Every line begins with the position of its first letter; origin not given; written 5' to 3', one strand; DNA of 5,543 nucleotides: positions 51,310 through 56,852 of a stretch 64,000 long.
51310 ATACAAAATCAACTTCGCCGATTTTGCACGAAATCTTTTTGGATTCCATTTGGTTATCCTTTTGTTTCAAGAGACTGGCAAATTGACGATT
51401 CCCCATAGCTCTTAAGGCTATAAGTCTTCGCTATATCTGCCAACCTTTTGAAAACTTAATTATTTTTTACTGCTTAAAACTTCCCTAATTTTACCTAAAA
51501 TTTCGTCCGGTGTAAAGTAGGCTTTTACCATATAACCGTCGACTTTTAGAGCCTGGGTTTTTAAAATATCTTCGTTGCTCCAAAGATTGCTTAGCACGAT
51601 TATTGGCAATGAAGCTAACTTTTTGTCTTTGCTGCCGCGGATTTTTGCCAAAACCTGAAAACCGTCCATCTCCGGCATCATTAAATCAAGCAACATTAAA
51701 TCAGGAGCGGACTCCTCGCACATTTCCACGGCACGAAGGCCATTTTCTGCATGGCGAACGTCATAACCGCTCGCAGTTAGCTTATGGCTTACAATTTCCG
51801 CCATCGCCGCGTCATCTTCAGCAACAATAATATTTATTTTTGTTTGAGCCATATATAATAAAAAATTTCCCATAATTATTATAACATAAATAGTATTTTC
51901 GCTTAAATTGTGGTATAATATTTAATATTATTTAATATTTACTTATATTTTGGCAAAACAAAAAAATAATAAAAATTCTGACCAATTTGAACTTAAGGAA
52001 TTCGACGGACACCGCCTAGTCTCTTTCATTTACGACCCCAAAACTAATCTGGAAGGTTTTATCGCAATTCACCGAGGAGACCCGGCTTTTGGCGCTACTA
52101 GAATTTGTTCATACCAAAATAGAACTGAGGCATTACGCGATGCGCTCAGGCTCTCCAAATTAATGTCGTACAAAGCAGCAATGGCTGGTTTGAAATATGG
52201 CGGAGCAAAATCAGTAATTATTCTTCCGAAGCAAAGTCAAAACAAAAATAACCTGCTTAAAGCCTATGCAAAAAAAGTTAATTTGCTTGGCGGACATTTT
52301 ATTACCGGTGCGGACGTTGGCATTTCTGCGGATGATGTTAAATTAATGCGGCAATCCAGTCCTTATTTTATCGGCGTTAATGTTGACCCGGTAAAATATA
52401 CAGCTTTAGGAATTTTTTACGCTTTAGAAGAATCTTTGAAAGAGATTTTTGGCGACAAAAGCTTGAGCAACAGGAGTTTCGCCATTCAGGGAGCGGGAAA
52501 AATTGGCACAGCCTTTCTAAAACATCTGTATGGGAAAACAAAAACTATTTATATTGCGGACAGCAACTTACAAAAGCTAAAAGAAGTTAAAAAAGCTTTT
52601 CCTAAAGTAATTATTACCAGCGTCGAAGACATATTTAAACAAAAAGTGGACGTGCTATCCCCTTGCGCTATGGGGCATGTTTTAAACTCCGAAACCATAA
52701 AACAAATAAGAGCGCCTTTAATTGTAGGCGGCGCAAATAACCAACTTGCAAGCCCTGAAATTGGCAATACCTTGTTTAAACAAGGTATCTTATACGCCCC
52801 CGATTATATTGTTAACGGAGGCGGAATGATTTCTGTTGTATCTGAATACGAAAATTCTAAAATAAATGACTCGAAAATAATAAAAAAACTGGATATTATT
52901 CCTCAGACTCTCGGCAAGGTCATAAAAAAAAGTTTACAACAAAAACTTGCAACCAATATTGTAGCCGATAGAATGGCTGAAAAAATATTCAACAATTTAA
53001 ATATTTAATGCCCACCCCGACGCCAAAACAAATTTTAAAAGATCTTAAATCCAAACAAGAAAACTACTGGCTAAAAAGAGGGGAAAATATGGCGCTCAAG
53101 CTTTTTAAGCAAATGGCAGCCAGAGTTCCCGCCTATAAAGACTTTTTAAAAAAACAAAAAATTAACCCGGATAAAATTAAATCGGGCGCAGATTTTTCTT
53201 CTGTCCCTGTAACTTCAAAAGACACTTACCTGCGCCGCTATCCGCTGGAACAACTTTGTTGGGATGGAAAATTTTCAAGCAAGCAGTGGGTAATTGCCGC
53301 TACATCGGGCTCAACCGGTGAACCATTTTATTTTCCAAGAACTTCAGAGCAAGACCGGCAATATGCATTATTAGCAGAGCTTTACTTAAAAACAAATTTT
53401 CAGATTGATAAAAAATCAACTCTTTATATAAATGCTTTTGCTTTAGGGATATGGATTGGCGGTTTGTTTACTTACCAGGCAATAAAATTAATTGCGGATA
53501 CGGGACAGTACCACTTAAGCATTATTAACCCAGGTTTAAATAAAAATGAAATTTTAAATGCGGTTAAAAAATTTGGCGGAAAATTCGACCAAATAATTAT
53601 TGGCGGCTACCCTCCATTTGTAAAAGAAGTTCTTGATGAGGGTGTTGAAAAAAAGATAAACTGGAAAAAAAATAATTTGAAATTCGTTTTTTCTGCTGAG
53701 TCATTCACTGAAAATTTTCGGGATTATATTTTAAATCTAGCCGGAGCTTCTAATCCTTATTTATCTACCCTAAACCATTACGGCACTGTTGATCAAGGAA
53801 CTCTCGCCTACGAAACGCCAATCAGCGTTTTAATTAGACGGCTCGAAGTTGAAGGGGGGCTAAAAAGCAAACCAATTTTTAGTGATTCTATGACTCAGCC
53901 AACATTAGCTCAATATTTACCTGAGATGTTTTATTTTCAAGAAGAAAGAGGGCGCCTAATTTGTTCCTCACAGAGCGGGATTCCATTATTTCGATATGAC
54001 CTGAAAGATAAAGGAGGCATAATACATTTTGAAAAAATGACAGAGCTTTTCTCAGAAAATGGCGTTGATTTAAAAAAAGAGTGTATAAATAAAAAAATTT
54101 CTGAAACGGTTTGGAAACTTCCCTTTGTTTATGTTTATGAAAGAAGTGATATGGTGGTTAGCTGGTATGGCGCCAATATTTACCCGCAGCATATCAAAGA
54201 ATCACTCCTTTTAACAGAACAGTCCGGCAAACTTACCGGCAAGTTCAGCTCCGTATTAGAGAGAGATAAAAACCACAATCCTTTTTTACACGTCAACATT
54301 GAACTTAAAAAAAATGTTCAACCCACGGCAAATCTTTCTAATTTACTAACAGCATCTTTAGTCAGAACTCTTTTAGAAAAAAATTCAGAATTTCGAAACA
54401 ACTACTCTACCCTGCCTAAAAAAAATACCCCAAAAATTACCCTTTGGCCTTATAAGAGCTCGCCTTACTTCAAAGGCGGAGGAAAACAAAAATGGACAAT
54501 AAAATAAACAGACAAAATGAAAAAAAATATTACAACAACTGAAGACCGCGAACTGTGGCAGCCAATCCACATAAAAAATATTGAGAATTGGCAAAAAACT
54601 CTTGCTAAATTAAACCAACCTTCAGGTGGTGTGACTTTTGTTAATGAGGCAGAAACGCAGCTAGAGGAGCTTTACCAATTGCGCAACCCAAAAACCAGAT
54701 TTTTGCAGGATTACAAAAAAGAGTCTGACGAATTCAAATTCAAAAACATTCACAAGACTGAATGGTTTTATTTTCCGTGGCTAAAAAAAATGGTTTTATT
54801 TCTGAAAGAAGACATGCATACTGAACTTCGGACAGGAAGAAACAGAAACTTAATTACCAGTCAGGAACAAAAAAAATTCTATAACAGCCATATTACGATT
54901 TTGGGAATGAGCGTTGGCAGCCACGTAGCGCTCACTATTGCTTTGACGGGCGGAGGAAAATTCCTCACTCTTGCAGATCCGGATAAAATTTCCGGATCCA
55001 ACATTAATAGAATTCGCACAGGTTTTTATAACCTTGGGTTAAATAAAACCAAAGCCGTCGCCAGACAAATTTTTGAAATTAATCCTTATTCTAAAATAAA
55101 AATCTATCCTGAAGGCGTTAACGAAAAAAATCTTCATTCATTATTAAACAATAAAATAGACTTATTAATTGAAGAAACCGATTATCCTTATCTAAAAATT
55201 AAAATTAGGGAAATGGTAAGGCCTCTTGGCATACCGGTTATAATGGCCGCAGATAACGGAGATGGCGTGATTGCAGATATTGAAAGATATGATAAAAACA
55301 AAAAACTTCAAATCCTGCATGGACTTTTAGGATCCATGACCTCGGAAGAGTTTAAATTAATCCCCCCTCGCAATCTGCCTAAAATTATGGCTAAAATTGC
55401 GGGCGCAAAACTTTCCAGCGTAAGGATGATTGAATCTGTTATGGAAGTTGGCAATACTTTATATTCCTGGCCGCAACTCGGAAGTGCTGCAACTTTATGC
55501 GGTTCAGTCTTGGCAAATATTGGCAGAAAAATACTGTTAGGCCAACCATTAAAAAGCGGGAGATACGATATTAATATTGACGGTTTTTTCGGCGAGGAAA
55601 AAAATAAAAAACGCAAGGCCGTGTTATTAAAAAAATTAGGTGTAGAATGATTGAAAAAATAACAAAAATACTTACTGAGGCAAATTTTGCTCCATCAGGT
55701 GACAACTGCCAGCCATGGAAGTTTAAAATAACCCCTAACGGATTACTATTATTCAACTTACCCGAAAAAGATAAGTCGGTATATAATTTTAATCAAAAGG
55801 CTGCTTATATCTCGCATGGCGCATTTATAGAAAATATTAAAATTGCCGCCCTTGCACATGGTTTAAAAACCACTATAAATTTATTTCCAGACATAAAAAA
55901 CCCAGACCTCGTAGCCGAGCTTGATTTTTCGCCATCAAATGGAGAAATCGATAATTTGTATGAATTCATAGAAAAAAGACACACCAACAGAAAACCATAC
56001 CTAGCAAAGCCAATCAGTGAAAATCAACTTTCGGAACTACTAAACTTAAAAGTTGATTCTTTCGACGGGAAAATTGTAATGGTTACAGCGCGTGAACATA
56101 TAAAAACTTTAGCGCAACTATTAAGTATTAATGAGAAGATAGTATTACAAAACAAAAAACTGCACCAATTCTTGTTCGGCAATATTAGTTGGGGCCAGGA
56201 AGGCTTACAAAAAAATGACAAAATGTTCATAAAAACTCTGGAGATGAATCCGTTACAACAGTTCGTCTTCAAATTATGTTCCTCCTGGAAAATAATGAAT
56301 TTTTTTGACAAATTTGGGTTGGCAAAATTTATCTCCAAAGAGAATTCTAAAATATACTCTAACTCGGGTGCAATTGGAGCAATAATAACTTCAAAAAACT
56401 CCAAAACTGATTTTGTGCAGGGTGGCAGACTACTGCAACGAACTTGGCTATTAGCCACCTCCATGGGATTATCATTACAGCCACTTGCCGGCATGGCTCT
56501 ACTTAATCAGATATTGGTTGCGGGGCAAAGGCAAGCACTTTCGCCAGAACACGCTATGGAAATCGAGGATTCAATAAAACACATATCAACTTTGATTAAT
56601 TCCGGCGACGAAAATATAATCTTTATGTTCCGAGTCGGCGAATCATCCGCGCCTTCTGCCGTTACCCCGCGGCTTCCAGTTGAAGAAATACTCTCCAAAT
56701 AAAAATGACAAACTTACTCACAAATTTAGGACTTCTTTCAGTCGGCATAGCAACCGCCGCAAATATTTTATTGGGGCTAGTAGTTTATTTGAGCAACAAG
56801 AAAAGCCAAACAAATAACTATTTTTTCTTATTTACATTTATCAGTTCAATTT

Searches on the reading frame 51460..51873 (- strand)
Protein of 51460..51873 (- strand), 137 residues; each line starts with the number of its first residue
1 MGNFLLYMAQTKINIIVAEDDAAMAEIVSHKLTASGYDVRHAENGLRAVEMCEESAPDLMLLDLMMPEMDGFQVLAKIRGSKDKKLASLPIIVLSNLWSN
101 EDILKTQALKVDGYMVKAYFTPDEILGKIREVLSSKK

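Call 97: search_protein_families(library=pfam, proteins=[window:51460-51873:-], max_evalue=0.001)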
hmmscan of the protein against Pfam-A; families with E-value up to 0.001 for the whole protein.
window:51460-51873:- (137 aa): 1 family
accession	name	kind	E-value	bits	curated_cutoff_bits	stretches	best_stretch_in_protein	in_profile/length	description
PF00072.30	Response_reg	-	1.1e-21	77.5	30.2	1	15-129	1-110/111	Response regulator receiver domain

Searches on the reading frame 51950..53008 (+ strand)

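Call 97: search_protein_families(library=pfam, proteins=[window:51950-53008:+], max_evalue=0.001)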
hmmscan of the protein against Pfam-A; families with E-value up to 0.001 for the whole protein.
window:51950-53008:+ (352 aa): 3 families
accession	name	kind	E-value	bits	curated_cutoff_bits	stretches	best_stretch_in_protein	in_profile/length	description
PF00208.27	ELFV_dehydrog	-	1.4e-18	67.9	23.4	1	149-332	8-217/241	Glutamate/Leucine/Phenylalanine/Valine dehydrogenase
PF02812.23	ELFV_dehydrog_N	-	1.1e-14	54.7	25.3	1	34-135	21-125/129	Glu/Leu/Phe/Val dehydrogenase, dimerisation domain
PF01488.26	Shikimate_DH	-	0.00014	22.4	24.3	1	164-229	4-70/138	Shikimate / quinate 5-dehydrogenase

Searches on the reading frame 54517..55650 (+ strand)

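Call 97: search_protein_families(library=pfam, proteins=[window:54517-55650:+], max_evalue=0.001)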
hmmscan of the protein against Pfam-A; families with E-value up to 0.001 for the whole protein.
window:54517-55650:+ (377 aa): 1 family
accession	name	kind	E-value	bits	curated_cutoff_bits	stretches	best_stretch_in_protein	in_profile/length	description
PF00899.27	ThiF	-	1.2e-18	67.6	28.1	1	108-343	3-205/238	ThiF family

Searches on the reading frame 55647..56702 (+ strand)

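Call 97: search_protein_families(library=pfam, proteins=[window:55647-56702:+], max_evalue=0.001)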
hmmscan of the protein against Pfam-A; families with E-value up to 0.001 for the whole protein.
window:55647-56702:+ (351 aa): 2 families
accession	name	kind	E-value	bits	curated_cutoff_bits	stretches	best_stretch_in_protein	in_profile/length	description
PF00881.29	Nitroreductase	-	6.3e-11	43.2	23.5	0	3-29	18-44/167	Nitroreductase family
PF14512.11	TM1586_NiRdase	-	4.5e-05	23.6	27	0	3-31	158-186/215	Putative TM nitroreductase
